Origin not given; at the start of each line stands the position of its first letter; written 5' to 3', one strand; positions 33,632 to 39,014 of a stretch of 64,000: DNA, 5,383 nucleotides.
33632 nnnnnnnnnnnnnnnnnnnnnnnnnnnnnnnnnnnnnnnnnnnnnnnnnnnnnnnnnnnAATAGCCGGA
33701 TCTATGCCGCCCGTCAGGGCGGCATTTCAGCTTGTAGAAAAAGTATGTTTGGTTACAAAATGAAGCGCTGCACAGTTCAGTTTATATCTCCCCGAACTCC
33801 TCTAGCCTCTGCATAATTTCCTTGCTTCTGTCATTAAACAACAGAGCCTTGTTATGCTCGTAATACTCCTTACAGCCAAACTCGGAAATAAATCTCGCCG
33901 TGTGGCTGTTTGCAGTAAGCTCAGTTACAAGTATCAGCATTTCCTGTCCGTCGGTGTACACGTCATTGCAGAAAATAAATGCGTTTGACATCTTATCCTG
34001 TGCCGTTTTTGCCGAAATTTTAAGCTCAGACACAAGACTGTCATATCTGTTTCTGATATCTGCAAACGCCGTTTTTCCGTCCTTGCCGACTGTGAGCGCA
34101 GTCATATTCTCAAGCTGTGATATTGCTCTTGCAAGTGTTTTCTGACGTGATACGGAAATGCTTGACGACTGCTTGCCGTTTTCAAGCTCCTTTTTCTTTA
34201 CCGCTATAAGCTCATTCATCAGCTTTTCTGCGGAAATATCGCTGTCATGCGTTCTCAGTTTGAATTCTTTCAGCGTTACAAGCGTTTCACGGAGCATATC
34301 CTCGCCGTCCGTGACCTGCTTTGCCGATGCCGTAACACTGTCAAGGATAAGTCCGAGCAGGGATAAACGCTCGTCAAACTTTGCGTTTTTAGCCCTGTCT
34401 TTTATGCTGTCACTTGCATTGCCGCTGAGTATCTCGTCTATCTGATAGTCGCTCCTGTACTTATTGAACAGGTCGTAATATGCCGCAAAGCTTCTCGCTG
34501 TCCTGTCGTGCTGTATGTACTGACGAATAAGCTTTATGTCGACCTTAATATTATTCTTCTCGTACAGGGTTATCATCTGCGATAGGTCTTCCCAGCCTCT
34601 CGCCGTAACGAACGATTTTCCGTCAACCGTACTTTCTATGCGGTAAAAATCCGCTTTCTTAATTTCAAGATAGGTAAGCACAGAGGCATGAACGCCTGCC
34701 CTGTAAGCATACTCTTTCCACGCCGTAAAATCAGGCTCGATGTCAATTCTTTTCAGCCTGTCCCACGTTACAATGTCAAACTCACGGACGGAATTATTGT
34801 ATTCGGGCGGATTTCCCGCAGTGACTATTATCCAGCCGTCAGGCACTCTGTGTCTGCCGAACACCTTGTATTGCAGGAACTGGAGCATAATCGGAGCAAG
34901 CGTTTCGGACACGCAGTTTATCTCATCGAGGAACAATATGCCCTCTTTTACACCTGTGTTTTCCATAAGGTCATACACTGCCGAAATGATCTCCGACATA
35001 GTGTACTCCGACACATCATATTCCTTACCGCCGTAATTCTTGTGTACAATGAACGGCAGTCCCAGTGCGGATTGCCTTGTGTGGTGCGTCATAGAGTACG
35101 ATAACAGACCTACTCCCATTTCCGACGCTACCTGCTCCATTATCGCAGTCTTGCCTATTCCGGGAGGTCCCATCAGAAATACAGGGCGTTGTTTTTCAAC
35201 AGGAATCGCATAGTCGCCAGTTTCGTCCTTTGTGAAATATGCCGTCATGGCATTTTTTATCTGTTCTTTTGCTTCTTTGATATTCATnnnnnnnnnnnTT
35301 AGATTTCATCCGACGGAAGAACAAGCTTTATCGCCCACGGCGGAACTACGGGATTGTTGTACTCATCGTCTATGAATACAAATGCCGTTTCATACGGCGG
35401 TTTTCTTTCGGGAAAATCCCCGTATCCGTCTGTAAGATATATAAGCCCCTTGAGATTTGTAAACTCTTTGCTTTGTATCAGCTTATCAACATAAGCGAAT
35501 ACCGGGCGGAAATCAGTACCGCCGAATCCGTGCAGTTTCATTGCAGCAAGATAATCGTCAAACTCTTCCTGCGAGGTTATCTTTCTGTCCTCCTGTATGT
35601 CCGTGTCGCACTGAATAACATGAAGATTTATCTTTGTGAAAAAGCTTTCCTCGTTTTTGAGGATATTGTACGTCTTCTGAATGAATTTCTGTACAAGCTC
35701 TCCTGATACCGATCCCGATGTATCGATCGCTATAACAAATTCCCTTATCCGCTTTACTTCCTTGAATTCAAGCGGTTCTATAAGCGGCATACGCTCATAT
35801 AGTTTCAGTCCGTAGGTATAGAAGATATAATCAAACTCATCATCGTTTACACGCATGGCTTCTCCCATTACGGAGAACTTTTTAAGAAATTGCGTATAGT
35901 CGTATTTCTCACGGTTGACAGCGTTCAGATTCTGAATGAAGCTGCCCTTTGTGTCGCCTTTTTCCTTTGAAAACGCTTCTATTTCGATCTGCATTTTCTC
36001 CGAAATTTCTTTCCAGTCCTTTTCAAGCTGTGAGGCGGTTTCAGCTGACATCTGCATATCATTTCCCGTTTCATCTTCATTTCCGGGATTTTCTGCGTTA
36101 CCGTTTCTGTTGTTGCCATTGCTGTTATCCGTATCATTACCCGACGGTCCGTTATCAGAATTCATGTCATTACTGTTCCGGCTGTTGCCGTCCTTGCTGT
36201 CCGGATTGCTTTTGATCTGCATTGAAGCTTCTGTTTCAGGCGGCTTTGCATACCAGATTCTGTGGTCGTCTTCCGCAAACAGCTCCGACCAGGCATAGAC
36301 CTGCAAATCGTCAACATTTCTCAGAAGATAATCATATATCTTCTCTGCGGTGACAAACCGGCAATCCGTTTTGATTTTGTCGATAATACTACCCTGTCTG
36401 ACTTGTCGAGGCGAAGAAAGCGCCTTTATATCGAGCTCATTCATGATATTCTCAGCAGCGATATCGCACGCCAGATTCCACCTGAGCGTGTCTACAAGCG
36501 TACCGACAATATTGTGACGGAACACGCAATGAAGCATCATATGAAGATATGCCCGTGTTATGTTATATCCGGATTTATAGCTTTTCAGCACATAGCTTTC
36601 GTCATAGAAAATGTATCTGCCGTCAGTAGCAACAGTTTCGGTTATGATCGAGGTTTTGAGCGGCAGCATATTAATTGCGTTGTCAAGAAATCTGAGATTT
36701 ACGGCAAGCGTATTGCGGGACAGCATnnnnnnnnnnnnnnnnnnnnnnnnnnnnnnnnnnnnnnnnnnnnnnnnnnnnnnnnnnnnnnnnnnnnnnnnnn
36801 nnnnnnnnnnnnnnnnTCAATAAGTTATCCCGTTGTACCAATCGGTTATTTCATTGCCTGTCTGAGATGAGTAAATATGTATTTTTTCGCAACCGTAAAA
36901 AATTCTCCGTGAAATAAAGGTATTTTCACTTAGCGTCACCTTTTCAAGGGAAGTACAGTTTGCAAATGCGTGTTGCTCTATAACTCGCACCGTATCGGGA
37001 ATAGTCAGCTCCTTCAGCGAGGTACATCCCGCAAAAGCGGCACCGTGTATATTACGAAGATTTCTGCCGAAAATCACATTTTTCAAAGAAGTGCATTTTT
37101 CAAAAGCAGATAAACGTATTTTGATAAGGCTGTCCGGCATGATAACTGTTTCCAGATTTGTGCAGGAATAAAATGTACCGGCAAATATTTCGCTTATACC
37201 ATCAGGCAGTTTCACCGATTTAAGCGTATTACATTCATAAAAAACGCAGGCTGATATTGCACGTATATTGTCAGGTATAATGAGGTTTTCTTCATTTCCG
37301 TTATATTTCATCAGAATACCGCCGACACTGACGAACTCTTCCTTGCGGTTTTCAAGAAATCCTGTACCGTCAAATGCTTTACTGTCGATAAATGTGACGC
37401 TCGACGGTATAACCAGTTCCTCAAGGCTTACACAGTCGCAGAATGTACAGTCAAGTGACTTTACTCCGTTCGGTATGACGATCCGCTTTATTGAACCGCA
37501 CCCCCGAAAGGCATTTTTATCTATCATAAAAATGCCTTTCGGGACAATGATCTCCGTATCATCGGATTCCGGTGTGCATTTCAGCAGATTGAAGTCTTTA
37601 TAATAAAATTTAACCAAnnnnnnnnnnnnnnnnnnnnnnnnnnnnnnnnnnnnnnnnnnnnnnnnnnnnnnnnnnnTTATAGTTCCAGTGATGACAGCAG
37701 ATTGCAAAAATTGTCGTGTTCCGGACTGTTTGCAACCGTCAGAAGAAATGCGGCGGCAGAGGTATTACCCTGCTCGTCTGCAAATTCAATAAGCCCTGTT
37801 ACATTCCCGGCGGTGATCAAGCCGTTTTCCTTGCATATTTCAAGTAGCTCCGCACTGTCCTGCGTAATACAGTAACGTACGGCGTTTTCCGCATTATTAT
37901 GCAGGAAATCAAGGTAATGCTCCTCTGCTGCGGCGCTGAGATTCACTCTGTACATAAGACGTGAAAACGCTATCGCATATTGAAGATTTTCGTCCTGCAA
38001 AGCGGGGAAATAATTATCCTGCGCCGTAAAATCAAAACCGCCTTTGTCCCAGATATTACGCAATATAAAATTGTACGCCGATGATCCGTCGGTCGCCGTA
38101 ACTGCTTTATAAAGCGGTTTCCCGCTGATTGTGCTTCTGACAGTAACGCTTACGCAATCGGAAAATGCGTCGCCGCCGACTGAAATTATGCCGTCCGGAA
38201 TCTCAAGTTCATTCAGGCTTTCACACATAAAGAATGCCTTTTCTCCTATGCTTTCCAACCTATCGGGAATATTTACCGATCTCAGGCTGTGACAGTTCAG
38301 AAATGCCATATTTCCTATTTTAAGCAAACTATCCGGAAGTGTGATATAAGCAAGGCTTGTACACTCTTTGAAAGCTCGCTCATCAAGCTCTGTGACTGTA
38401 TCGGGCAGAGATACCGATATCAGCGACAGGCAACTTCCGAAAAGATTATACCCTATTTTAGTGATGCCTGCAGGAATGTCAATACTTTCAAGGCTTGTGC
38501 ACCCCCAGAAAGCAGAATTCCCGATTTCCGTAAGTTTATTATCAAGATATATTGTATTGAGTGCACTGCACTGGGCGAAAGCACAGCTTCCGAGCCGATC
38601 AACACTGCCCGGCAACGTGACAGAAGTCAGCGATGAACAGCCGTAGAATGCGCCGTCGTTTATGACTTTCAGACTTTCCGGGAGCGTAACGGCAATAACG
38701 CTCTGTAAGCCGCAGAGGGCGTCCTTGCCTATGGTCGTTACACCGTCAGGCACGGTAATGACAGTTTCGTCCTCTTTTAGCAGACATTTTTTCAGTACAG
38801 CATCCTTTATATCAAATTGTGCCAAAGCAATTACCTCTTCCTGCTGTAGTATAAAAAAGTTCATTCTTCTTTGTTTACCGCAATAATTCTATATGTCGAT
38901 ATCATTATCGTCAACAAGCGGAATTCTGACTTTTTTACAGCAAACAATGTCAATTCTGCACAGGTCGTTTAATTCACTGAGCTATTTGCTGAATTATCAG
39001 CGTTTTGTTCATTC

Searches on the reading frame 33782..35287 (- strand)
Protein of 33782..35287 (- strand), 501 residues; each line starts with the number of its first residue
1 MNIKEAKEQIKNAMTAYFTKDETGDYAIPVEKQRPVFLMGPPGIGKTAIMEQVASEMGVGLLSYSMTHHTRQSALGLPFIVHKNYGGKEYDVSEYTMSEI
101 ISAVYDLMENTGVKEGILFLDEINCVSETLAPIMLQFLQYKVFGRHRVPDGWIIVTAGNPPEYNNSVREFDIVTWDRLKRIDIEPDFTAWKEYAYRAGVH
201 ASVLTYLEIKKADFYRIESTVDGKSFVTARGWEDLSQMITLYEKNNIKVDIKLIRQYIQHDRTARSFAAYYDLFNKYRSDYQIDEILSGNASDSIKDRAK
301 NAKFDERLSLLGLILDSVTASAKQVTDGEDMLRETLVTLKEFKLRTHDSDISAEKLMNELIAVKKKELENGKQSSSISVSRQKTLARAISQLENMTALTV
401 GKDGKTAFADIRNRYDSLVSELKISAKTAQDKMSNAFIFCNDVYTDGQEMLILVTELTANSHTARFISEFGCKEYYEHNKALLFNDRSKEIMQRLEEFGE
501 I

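Call 8: search_protein_families(library=pfam, proteins=[window:33782-35287:-], max_evalue=0.01)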
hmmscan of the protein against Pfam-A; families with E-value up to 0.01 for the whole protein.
window:33782-35287:- (501 aa): 10 families
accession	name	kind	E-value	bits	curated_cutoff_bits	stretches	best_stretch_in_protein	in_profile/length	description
PF00004.35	AAA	-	1.2e-08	35.9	21.2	1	36-128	1-71/131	ATPase family associated with various cellular activities (AAA)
PF07728.20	AAA_5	-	1.7e-08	35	22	1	35-171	1-132/139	AAA domain (dynein-related subfamily)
PF20030.5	bpMoxR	-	5.9e-06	25.9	27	1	8-88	5-86/205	MoxR domain in the MoxR-vWA-beta-propeller ternary systems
PF05496.18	RuvB_N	-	0.00011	22.5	27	1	35-65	35-65/159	Holliday junction DNA helicase RuvB P-loop domain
PF13401.12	AAA_22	-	0.00022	22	27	1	32-127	4-97/130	AAA domain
PF12775.13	AAA_7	-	0.0011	19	25.8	1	30-69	30-70/181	P-loop containing dynein motor region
PF13173.12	AAA_14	-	0.0013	19.2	27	1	33-129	2-77/129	AAA domain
PF20720.3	nSTAND3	-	0.0014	18.8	27.2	1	30-56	14-40/155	Novel STAND NTPase 3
PF13191.12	AAA_16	-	0.0045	17.9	32.6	1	34-56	25-47/167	AAA ATPase domain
PF00158.32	Sigma54_activat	-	0.0075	16.4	20.2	0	114-144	93-123/168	Sigma-54 interaction domain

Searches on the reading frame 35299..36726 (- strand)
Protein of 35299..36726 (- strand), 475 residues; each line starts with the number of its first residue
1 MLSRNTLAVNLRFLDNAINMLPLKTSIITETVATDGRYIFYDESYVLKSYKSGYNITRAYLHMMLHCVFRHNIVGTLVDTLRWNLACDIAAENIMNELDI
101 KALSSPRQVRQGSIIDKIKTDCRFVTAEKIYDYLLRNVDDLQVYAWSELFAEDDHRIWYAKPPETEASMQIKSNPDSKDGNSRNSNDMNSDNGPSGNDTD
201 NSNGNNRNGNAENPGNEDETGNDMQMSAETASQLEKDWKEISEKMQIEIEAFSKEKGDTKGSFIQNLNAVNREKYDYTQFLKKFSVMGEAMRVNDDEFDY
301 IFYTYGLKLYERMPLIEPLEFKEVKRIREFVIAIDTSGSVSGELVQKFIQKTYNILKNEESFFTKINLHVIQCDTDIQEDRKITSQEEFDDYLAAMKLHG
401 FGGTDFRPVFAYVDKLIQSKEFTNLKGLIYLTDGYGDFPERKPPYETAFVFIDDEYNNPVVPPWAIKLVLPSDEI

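Call 8: search_protein_families(library=pfam, proteins=[window:35299-36726:-], max_evalue=0.01)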
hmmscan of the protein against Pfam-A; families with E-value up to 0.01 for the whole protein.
window:35299-36726:- (475 aa): 3 families
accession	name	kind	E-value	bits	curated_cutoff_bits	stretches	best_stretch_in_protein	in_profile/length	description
PF09967.15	DUF2201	-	2.1e-15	57.4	26.4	1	331-468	2-120/123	VWA-like domain (DUF2201)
PF13203.12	DUF2201_N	-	1.3e-08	35.3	23.2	1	29-284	35-235/271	Putative metallopeptidase domain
PF00092.34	VWA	-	0.0088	16.7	23.8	0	331-435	3-114/174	von Willebrand factor type A domain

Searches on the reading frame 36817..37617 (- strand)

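Call 8: search_protein_families(library=pfam, proteins=[window:36817-37617:-], max_evalue=0.01)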
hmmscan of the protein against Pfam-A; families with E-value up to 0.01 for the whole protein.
window:36817-37617:- (266 aa): 4 families
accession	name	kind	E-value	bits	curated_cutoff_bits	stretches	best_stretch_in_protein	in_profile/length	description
PF13306.12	LRR_5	-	7.9e-54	181.4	27.7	3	107-225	11-127/127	BspA type Leucine rich repeat region (6 copies)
PF13855.12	LRR_8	-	7.1e-11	42.2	27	1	164-206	13-56/61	Leucine rich repeat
PF12799.13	LRR_4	-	4.6e-06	27.2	27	0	199-236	1-37/44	Leucine Rich repeats (2 copies)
PF23952.1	LRR_EndoS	-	0.00012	22.7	27.9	1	163-232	46-116/116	Endo-beta-N-acetylglucosaminidase EndoS LRR domain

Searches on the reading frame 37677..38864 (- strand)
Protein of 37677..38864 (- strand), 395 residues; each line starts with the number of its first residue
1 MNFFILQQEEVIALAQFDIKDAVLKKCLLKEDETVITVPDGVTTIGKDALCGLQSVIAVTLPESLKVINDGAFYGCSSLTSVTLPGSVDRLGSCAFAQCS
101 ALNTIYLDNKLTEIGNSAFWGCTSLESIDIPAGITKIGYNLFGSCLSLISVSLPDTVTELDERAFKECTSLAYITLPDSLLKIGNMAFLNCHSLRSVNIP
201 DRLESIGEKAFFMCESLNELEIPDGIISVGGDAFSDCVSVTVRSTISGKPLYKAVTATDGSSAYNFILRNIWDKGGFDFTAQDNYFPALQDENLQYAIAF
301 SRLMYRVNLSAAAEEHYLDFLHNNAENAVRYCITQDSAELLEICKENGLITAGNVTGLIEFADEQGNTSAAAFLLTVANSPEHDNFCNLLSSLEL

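Call 9: search_protein_families(library=pfam, proteins=[window:37677-38864:-], max_evalue=0.01)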
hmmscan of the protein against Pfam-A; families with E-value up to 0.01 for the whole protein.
window:37677-38864:- (395 aa): 5 families
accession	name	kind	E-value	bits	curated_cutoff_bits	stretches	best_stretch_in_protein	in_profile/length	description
PF13306.12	LRR_5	-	1e-59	200.4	27.7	2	34-148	14-126/127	BspA type Leucine rich repeat region (6 copies)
PF13855.12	LRR_8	-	6.7e-12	45.4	27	1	91-130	16-56/61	Leucine rich repeat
PF14947.12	HTH_45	-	0.00012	22.4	25.5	1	301-346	23-71/77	Winged helix-turn-helix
PF12799.13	LRR_4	-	0.002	18.8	27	0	102-136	3-35/44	Leucine Rich repeats (2 copies)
PF23952.1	LRR_EndoS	-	0.0085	16.7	27.9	0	76-130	58-113/116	Endo-beta-N-acetylglucosaminidase EndoS LRR domain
